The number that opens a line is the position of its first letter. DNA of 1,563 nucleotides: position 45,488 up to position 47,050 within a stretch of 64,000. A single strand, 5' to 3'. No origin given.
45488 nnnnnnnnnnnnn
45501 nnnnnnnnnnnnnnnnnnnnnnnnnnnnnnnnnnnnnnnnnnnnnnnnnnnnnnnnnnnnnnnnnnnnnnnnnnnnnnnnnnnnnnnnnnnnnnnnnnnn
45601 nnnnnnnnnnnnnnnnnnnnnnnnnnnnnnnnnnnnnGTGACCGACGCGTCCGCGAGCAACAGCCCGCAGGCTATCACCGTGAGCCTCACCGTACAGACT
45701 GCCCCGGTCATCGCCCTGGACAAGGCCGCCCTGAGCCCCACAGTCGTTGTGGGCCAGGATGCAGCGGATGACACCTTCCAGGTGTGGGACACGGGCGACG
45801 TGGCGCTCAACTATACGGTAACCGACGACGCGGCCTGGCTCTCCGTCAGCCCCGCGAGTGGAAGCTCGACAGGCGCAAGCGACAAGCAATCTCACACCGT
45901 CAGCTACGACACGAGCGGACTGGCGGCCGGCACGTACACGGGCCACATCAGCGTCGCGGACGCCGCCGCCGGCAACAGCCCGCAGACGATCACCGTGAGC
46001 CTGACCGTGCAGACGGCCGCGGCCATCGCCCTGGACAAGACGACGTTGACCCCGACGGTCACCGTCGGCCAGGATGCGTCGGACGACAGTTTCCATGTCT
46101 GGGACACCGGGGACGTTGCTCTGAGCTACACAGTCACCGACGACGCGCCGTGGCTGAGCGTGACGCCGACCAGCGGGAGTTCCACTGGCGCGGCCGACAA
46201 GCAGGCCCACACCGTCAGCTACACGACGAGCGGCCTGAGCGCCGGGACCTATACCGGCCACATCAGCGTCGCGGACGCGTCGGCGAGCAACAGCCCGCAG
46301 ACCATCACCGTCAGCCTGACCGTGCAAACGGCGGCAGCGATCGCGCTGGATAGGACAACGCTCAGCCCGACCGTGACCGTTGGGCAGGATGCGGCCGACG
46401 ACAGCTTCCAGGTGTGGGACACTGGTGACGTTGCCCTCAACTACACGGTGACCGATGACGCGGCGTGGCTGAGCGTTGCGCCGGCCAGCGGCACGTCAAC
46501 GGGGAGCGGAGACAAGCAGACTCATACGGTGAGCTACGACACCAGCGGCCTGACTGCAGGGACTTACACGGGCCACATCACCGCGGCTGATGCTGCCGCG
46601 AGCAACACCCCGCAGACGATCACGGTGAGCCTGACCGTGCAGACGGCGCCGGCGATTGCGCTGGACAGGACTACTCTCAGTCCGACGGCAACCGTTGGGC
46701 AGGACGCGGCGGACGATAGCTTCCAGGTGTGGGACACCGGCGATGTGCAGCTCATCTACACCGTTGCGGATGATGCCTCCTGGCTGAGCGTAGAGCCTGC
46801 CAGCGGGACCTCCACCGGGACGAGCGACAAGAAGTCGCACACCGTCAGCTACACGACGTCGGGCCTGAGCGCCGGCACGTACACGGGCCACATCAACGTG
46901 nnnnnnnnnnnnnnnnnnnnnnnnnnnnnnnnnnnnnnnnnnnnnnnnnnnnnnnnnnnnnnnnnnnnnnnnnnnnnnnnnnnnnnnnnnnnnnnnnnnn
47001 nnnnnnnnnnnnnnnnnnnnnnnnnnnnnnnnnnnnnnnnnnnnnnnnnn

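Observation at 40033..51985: Giant glycosidase on a 25-domain stalk (CBM-like + GH-A + 25 BACON/Ig-like + PPC-like tail)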

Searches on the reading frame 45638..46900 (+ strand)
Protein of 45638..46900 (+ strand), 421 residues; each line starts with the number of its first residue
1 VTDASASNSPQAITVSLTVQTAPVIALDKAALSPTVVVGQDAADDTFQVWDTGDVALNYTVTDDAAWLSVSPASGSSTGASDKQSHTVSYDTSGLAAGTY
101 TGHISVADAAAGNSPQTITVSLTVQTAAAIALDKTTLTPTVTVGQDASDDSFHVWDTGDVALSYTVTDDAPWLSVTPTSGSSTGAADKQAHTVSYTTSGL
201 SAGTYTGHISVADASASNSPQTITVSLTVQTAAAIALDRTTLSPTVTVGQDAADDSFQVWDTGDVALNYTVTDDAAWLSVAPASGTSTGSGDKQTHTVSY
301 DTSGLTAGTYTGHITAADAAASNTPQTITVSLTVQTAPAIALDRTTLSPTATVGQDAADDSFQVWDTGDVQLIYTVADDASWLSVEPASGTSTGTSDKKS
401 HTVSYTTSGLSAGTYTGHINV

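Call 12: search_protein_families(library=pfam, proteins=[window:45638-46900:+], max_evalue=0.01)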
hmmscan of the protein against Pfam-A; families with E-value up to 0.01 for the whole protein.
window:45638-46900:+ (421 aa): 17 families
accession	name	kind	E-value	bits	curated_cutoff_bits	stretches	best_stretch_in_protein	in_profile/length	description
PF19190.6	BACON_2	-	3.5e-27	94.6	25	4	247-318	10-83/94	Viral BACON domain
PF13750.12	Big_3_3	-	2.2e-06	27.9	27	0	85-161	2-69/157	Bacterial Ig-like domain (group 3)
PF22076.2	Cep192_D6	-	4.5e-06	27.3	35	0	144-181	18-55/101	Cep192 domain 6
PF08951.15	EntA_Immun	-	1.2e-05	25.9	22.1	0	321-350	36-65/73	Enterocin A Immunity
PF13004.13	BACON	-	1.3e-05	25.5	25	1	375-406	4-31/61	Putative binding domain, N-terminal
PF18962.6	Por_Secre_tail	-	3.6e-05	24.4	27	0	288-318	36-66/75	Secretion system C-terminal sorting domain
PF22433.2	MtxA_IG-like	-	0.00024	21.3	26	0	186-215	39-68/83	Magnetotaxis protein MtxA, Immunoglobulin-like domain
PF21182.2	FOG1-like_PR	-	0.00027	21.2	27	0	197-231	22-56/97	Zinc finger protein ZFPM1-like, PR domain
PF23861.1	Ribophorin_II_2nd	-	0.00046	20.8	23.4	0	61-120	44-103/105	Ribophorin II second domain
PF16373.10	DUF4985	-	0.001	19.9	39.3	0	200-254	23-77/114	Domain of unknown function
PF16831.10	CssAB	-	0.0013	19.5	23.6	0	194-212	107-125/129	CS6 fimbrial subunits A and B, Coli surface antigen 6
PF10029.15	DUF2271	-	0.0013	18.9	27.3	0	283-337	67-123/136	Predicted periplasmic protein (DUF2271)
PF07495.19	Y_Y_Y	-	0.0017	18.6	26.6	0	194-229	29-64/65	Y_Y_Y domain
PF21223.3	TPPII_Ig-like-1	-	0.0019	19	27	0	294-334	76-116/117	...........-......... II, first Ig-like domain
PF23660.1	NOMO_8th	-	0.0023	18.4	27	0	206-263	3-60/105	NOMO eighth prealbumin-like domain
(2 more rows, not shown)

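Call 24: search_protein_families(library=ncbifam, proteins=[window:45638-46900:+], max_evalue=0.01)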
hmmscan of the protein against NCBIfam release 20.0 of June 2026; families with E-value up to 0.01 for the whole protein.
window:45638-46900:+ (421 aa): 2 families
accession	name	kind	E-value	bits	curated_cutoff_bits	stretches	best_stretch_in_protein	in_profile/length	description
NF045619.1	adhes_GNV_Cterm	subfamily_domain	8.3e-05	22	180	0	216-337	227-350/458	BapA/Bap/LapF family large adhesin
NF000028.1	1567214_ble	exception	0.0054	16.8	250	0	329-375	5-51/122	BLMA family bleomycin binding protein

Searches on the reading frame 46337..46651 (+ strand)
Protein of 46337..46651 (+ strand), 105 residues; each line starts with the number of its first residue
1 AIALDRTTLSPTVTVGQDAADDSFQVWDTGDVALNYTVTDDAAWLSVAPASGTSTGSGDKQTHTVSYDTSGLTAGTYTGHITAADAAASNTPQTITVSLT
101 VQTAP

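Call 73: search_protein_representatives(protein=window:46337-46651:+)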
Query: 105 residues. Proteins with E-value up to 0.001 (for the whole library): 7680; up to 1e-10: 2858; up to 1e-30: 468. The best 150 are listed.
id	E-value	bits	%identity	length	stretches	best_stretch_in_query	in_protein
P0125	9.1e-233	768.9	49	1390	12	2-102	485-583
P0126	7.6e-187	621.8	84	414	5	1-104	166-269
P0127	1.4e-186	621.0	49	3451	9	6-104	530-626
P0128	5.0e-180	600.0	45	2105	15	6-104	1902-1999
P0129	1.1e-172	576.5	36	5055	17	2-102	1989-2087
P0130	4.7e-160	536.0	37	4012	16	4-105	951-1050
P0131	1.7e-149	502.2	43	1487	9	2-101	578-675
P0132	1.8e-146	492.5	36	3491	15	2-105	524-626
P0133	4.2e-141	475.3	45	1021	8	6-105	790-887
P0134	2.2e-130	441.0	38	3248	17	4-102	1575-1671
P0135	2.5e-130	440.8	43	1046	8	2-103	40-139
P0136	7.1e-129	436.2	42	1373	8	2-103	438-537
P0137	1.2e-128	435.4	38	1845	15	20-103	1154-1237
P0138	4.9e-128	433.5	36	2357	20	15-99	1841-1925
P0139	6.5e-127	429.9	45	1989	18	2-105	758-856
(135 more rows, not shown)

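Call 74: search_protein_families(library=pfam, proteins=[P0130, P0138, P0139, P0125], max_evalue=0.00001)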
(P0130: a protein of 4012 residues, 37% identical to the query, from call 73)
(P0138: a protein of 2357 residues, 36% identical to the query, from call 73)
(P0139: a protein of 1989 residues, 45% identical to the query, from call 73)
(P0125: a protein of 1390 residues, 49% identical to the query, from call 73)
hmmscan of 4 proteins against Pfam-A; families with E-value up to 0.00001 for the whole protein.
P0130 (4012 aa): 7 families
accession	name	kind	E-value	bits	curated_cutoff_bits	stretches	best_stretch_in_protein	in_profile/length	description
PF19190.6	BACON_2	-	7.6e-48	160.8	25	1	744-829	2-87/94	Viral BACON domain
PF18998.6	Flg_new_2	-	5.9e-18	65.1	23.6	2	237-307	1-71/73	Divergent InlB B-repeat domain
PF22076.2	Cep192_D6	-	2.5e-11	44.1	35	0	2581-2671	5-100/101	Cep192 domain 6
PF13385.13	Laminin_G_3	-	1.1e-09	39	27.6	1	362-525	7-150/151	Concanavalin A-like lectin/glucanases superfamily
PF13004.13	BACON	-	3.4e-07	30.6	25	0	2510-2567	6-59/61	Putative binding domain, N-terminal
PF18884.5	TSP3_bac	-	3.7e-07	30.3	25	0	3858-3877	1-20/22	Bacterial TSP3 repeat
PF07676.18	PD40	-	5.1e-06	26.7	20.9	0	2311-2330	11-30/38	WD40-like Beta Propeller Repeat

P0138 (2357 aa): 5 families
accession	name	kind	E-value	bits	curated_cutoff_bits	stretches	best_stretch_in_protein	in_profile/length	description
PF19190.6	BACON_2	-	4.1e-70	232.2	25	1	1832-1917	2-87/94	Viral BACON domain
PF13004.13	BACON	-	1.4e-27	95.8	25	0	1367-1423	7-59/61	Putative binding domain, N-terminal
PF22076.2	Cep192_D6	-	5.9e-22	78.2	35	0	1858-1925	32-100/101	Cep192 domain 6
PF18984.5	DUF5717_N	-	7.9e-10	37.6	25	0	1384-1413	247-276/875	Family of unknown function (DUF5717)N-terminal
PF10342.15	Kre9_KNH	-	2.6e-09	38.1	24.6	1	37-118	2-93/94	Kre9/KNH-like N-terminal Ig-like domain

P0139 (1989 aa): 4 families
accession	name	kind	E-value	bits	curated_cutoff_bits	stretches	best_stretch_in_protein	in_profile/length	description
PF19190.6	BACON_2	-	3.6e-93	306.1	25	7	858-943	2-90/94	Viral BACON domain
PF22076.2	Cep192_D6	-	1e-31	109.6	35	0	957-1036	3-89/101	Cep192 domain 6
PF13004.13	BACON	-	7.3e-19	68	25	0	493-550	3-59/61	Putative binding domain, N-terminal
PF22352.2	K319L-like_PKD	-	2.3e-11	43.9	27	0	577-649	9-83/84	K319L-like, PKD domain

P0125 (1390 aa): 11 families
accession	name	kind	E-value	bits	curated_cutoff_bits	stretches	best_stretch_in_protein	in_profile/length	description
PF19190.6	BACON_2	-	5.7e-66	218.9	25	5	73-162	2-91/94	Viral BACON domain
PF13004.13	BACON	-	6.8e-24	84.1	25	0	624-680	6-58/61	Putative binding domain, N-terminal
PF22076.2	Cep192_D6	-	1.3e-22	80.3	35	0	77-142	8-74/101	Cep192 domain 6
PF16967.11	TcfC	-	1.3e-16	60.4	29.4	0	753-770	37-54/68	E-set like domain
PF23861.1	Ribophorin_II_2nd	-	4.1e-13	49.8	23.4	0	1155-1183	62-95/105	Ribophorin II second domain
PF22544.2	HYDIN_VesB_CFA65-like_Ig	-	2.2e-12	47.5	25.5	0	1110-1191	15-97/100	HYDIN/CFA65/VesB-like, Ig-like domain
PF16405.10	DUF5013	-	7.3e-08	33.1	28.5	0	751-777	65-91/149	Domain of unknown function (DUF5013)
PF13750.12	Big_3_3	-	1.3e-07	31.8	27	0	133-165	4-36/157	Bacterial Ig-like domain (group 3)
PF19077.6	Big_13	-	7.8e-07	30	27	0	129-164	61-96/102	Bacterial Ig-like domain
PF23912.1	DUF7254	-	1.8e-06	28.7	27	0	86-113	74-101/101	Domain of unknown function (DUF7254)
PF01161.25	PBP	-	9.8e-06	26.4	24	0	751-858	16-103/135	Phosphatidylethanolamine-binding protein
